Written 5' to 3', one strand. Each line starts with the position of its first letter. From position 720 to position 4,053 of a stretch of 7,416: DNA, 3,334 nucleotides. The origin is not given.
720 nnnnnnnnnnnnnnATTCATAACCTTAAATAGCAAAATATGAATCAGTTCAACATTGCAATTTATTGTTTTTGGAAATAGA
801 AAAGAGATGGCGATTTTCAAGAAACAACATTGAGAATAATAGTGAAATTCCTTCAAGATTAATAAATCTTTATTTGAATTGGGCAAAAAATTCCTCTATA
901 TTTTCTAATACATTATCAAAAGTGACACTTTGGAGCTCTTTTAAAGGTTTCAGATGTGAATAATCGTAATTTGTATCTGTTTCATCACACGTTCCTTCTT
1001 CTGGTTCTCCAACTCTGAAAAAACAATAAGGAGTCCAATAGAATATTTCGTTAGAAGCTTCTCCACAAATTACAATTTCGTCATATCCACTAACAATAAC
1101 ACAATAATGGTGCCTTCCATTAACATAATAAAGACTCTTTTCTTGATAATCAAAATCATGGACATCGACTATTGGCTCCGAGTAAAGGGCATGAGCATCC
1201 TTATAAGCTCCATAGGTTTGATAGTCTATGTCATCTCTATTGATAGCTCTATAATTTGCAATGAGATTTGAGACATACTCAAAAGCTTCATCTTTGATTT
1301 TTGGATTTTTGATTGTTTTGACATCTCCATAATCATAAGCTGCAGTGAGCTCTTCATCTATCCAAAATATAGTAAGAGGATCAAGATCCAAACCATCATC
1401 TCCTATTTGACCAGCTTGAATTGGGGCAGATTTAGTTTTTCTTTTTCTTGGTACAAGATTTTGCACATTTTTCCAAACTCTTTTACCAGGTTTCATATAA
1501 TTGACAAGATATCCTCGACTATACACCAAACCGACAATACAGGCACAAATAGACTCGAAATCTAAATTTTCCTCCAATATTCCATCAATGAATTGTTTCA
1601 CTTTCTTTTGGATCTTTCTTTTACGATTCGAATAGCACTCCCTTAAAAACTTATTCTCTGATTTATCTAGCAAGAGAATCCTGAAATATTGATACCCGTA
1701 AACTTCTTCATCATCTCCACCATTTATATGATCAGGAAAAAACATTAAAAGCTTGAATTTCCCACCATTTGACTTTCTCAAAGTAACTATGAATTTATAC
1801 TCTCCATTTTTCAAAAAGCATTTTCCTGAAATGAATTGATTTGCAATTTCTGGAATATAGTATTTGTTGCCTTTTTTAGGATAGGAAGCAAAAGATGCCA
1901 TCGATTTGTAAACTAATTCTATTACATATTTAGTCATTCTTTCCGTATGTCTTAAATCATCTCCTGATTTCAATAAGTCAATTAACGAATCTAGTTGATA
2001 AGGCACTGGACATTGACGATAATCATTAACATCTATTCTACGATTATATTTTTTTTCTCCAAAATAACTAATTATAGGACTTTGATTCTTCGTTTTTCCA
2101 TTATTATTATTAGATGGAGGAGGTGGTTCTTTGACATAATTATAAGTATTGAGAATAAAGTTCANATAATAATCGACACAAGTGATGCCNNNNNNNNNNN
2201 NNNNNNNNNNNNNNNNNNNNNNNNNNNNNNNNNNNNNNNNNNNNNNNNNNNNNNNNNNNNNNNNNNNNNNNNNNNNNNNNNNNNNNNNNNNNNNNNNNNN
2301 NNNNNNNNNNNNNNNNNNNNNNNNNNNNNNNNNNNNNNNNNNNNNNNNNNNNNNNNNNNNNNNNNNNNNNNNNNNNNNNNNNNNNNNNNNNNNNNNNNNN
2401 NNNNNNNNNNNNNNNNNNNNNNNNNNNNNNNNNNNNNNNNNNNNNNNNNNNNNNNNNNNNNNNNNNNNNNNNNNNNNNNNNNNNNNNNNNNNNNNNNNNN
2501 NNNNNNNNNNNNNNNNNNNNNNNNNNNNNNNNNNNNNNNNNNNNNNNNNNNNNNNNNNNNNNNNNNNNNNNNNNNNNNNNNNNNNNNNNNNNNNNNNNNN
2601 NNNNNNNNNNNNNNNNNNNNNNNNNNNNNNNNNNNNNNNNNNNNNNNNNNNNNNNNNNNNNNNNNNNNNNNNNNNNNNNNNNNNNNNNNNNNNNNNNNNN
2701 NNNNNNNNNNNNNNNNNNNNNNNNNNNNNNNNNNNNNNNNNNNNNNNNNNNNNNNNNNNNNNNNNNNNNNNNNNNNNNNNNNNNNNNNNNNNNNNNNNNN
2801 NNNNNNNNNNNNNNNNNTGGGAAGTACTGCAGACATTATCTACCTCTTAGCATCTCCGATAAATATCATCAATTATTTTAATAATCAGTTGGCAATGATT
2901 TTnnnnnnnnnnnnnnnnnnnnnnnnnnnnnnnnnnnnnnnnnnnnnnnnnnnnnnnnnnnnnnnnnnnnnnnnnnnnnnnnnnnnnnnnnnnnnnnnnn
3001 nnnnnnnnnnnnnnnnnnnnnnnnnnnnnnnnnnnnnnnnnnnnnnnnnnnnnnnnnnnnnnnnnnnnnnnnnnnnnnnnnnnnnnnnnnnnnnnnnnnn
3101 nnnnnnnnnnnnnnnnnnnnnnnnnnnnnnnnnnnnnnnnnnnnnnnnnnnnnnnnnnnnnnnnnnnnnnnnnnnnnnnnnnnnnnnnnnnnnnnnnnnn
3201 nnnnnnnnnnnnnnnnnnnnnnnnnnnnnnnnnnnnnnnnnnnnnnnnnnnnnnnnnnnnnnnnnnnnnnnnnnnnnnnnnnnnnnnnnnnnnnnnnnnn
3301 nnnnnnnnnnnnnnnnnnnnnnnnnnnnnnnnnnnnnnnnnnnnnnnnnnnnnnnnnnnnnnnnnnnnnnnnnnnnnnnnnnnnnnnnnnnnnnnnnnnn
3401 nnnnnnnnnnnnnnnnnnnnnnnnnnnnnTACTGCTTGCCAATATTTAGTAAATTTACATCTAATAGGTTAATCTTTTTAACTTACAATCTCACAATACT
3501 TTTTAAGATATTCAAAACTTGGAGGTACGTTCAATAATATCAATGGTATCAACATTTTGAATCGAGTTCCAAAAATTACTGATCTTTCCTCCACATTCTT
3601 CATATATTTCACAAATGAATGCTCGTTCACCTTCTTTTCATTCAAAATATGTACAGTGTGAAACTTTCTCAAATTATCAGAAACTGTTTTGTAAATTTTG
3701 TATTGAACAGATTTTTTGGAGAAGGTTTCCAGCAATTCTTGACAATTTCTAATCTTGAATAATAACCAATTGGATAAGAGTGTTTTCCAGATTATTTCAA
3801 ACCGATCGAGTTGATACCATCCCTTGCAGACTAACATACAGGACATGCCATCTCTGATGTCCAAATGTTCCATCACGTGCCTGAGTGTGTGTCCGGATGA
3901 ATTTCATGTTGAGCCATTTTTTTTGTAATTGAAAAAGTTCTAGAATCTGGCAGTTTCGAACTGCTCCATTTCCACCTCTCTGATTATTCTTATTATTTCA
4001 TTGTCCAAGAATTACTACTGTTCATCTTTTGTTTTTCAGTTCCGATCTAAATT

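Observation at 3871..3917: F-box gene start disrupted by a 1-nt frame offset inside a (GT)4 / (AC)4 dinucleotide run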

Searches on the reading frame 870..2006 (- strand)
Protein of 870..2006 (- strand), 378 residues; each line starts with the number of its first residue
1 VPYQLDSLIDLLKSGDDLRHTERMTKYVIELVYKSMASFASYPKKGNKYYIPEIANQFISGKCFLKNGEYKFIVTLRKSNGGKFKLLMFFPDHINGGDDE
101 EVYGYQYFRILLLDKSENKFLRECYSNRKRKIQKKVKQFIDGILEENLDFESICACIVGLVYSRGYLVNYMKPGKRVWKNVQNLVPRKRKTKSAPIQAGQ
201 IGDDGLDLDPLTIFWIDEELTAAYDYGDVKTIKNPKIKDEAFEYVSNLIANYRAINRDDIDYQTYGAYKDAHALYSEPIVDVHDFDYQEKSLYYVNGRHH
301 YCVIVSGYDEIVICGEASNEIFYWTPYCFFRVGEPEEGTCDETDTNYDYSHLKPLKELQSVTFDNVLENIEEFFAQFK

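Call 7: search_protein_families(library=pfam, max_evalue=10, proteins=[window:870-2006:-])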
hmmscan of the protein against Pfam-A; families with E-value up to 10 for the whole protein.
window:870-2006:- (378 aa): 0 families

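Call 11: find_homologous_proteins(query=window:870-2006:-)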
Query window:870-2006:- (378 aa): 1 proteins with E <= 0.001 among 1126 candidates.
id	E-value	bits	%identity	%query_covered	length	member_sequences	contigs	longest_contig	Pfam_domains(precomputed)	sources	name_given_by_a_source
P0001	8.6e-243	823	100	94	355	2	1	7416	-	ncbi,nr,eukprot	ncbi:predicted protein [Naegleria gruberi]|nr:uncharacterized protein NAEGRDRAFT_76770 [Naegleria gr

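Call 12: find_encoding_contigs(protein=P0001, flank=10000)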
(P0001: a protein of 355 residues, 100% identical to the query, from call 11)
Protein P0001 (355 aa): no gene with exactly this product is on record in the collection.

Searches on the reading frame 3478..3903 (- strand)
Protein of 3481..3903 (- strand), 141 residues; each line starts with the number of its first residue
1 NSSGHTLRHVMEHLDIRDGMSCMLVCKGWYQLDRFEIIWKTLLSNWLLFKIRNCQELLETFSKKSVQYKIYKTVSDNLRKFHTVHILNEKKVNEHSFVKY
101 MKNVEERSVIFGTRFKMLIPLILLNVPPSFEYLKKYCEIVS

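Call 7: search_protein_families(library=pfam, max_evalue=10, proteins=[window:3481-3873:-, window:3481-3903:-])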
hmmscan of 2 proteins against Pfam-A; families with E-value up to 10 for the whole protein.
seq(131 aa): 2 families
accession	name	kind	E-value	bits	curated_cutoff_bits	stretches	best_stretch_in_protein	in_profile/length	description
PF12937.12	F-box-like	-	0.00044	20.4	24.3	1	2-32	14-44/47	F-box-like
PF18511.6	F-box_5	-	0.0092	16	25.5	1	7-24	20-37/42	F-box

seq(141 aa): 3 families
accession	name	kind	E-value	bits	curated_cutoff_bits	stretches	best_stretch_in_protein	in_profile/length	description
PF12937.12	F-box-like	-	2.5e-05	24.4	24.3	1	7-42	9-44/47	F-box-like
PF00646.38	F-box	-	0.00043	20.5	20.5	1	7-32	9-34/43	F-box domain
PF18511.6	F-box_5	-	0.00092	19.2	25.5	1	7-34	9-37/42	F-box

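Call 10: find_encoding_contigs(protein=window:3478-3873:-, flank=10000)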
Protein window:3478-3873:- (131 aa): no gene with exactly this product is on record in the collection.

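Call 22: search_protein_representatives(protein=window:3481-3903:-)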
Query: 141 residues. Proteins with E-value up to 0.001 (for the whole library): 7; up to 1e-10: 4; up to 1e-30: 0. The best 7 are listed.
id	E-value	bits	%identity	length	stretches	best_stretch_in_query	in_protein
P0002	1.8e-16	76.6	46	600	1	6-119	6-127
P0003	3.3e-16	75.7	42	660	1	10-123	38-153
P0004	2.4e-14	69.7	44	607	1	6-120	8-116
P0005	5.0e-14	68.6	41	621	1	10-120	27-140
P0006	2.6e-08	50.1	42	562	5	57-98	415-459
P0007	1.2e-05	41.5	35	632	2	10-56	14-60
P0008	1.4e-05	41.3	33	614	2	10-52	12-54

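Call 28: find_encoding_contigs(protein=P0002, flank=5000)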
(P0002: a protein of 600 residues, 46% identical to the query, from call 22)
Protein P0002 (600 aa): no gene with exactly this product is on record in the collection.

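Call 29: find_encoding_contigs(protein=P0004, flank=5000)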
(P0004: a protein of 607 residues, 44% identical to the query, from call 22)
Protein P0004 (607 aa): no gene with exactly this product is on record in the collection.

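Call 30: list_cluster_members(proteins=[P0002, P0004, P0003, P0005, P0007, P0008, P0009, P0010])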
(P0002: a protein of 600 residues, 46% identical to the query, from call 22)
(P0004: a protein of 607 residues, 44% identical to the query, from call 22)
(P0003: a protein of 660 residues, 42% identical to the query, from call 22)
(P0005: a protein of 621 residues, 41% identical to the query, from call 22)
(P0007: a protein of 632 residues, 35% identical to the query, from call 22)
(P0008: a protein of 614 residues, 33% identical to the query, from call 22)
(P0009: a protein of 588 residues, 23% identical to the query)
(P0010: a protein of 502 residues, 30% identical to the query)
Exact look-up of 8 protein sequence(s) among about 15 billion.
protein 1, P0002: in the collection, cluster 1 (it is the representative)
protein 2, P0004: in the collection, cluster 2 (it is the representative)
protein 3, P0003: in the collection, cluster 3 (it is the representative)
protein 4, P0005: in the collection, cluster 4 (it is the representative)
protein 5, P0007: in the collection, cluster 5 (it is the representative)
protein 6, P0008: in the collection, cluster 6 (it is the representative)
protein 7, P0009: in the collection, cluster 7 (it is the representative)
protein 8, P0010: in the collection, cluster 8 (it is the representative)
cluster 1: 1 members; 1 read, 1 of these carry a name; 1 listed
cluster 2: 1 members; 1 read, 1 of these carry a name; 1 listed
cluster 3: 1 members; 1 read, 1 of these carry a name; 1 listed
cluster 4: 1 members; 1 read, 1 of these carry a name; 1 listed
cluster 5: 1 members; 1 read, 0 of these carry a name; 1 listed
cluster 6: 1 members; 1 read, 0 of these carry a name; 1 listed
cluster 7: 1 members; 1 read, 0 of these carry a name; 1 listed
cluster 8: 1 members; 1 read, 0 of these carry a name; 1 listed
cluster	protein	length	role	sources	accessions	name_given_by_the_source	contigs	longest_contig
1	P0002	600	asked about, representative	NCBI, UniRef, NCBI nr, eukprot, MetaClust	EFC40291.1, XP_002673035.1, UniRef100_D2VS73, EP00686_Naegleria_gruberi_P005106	predicted protein [Naegleria gruberi] | Predicted protein n=1 Tax=Naegleria gruberi TaxID=5762 RepID=D2VS73_NAEGR | uncharacterized protein NAEGRDRAFT_51840 [Naegleria gruberi]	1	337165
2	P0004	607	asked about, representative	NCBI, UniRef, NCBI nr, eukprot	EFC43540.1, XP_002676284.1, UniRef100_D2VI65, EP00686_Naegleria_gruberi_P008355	hypothetical protein NAEGRDRAFT_68578 [Naegleria gruberi] | F-box domain-containing protein n=1 Tax=Naegleria gruberi TaxID=5762 RepID=D2VI65_NAEGR | uncharacterized protein NAEGRDRAFT_68578 [Naegleria gruberi]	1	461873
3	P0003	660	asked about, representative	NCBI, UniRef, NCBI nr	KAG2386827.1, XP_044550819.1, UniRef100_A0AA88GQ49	hypothetical protein C9374_001862 [Naegleria lovaniensis] | F-box domain-containing protein n=1 Tax=Naegleria lovaniensis TaxID=51637 ... | uncharacterized protein C9374_001862 [Naegleria lovaniensis]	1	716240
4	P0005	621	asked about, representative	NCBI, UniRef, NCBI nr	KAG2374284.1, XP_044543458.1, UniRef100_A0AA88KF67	hypothetical protein C9374_010854 [Naegleria lovaniensis] | F-box domain-containing protein n=1 Tax=Naegleria lovaniensis TaxID=51637 ... | uncharacterized protein C9374_010854 [Naegleria lovaniensis]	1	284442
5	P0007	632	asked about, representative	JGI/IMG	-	-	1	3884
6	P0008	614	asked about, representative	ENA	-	-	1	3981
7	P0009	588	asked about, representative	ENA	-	-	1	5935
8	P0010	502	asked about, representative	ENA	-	-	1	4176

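Call 33: find_encoding_contigs(protein=P0008, flank=5000)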
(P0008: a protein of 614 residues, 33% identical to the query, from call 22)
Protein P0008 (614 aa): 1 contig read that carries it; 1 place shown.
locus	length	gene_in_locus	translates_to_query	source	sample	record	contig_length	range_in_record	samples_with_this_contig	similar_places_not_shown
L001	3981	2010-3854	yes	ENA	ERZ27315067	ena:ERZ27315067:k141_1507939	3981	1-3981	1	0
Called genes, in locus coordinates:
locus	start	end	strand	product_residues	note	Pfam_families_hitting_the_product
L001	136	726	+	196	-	-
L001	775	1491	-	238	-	-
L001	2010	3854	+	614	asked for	PF00646:F-box (faint)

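Call 34: find_encoding_contigs(protein=P0007, flank=5000)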
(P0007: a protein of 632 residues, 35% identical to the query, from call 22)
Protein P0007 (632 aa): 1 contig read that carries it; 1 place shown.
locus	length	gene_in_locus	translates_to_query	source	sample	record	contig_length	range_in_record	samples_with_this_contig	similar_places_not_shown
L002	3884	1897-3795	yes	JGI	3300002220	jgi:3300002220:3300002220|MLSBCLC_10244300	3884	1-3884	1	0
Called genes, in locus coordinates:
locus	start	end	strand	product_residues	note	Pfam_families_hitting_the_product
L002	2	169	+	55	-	?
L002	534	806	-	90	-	-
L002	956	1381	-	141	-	PF00929:RNase_T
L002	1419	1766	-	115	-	PF00929:RNase_T (weak)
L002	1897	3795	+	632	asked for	-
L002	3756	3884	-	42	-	?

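Call 58: predict_structure(alignment_id=A2)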
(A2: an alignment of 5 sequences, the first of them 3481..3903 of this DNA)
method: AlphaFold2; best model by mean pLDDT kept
length: 141 residues; sequences in the alignment: 5
mean_pLDDT: 64.4   pTM: 0.55
mean pLDDT of the five models: 64.4, 61.5, 61.3, 60.1, 56.3
residues with pLDDT >= 90: 11; 70-90: 48; 50-70: 45; < 50: 37
segments of 3 or more residues with pLDDT < 50: 1-5, 28-34, 113-115, 125-141
pLDDT, mean of each block of 10 residues (from residue 1): 44 54 50 58 78 87 91 88 82 72 58 51 48 42 39
secondary structure, 60 per line:
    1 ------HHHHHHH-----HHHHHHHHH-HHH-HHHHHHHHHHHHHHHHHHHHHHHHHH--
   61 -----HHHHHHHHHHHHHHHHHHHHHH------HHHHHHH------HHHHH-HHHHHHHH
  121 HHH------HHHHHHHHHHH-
elements in order: H7-13 H19-27 H33-58 H66-87 H94-100 H107-111 H113-123 H130-140

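Call 61: search_protein_families(library=pfam, max_evalue=1, proteins=[P0002, P0004, P0003, P0007, P0008])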
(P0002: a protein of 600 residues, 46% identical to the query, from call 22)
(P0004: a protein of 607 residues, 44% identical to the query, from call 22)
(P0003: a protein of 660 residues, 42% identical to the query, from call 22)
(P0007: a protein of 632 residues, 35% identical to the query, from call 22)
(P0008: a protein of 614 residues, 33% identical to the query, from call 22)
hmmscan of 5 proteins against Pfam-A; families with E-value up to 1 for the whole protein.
P0002 (600 aa): 1 family
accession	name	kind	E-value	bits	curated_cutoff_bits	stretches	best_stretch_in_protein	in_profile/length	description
PF12937.12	F-box-like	-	0.014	15.6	24.3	1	6-42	8-44/47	F-box-like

P0004 (607 aa): 2 families
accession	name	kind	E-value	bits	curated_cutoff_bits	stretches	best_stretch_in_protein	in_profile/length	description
PF12937.12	F-box-like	-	0.065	13.5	24.3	1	7-44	7-44/47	F-box-like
PF18511.6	F-box_5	-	0.084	12.9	25.5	1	2-36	2-37/42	F-box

P0003 (660 aa): 4 families
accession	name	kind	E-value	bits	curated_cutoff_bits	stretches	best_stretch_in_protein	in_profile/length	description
PF00646.38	F-box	-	9.7e-06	25.7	20.5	1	28-68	2-42/43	F-box domain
PF12937.12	F-box-like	-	0.00047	20.3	24.3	1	36-70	10-44/47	F-box-like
PF19662.4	DUF6165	-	0.053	13.7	27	1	375-434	60-118/134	Family of unknown function (DUF6165)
PF21690.3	MJ1010-like_2nd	-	0.45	11.3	27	0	68-122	1-56/91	Uncharacterized ATP-binding protein MJ1010-like, C-terminal domain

P0007 (632 aa): 4 families
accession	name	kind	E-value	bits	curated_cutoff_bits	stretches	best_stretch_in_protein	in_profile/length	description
PF00646.38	F-box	-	0.0013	19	20.5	1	4-44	2-42/43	F-box domain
PF12937.12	F-box-like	-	0.023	14.9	24.3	1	5-46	3-44/47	F-box-like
PF11772.13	EpuA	-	0.11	12.6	27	1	327-341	30-44/46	DNA-directed RNA polymerase subunit beta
PF02102.21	Peptidase_M35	-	0.3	10.4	27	1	419-462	254-299/352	Deuterolysin metalloprotease (M35) family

P0008 (614 aa): 2 families
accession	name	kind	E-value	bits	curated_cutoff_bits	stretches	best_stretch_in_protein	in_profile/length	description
PF00646.38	F-box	-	6.7e-06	26.3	20.5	1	2-42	2-42/43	F-box domain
PF12937.12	F-box-like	-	0.0094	16.1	24.3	1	2-44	2-44/47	F-box-like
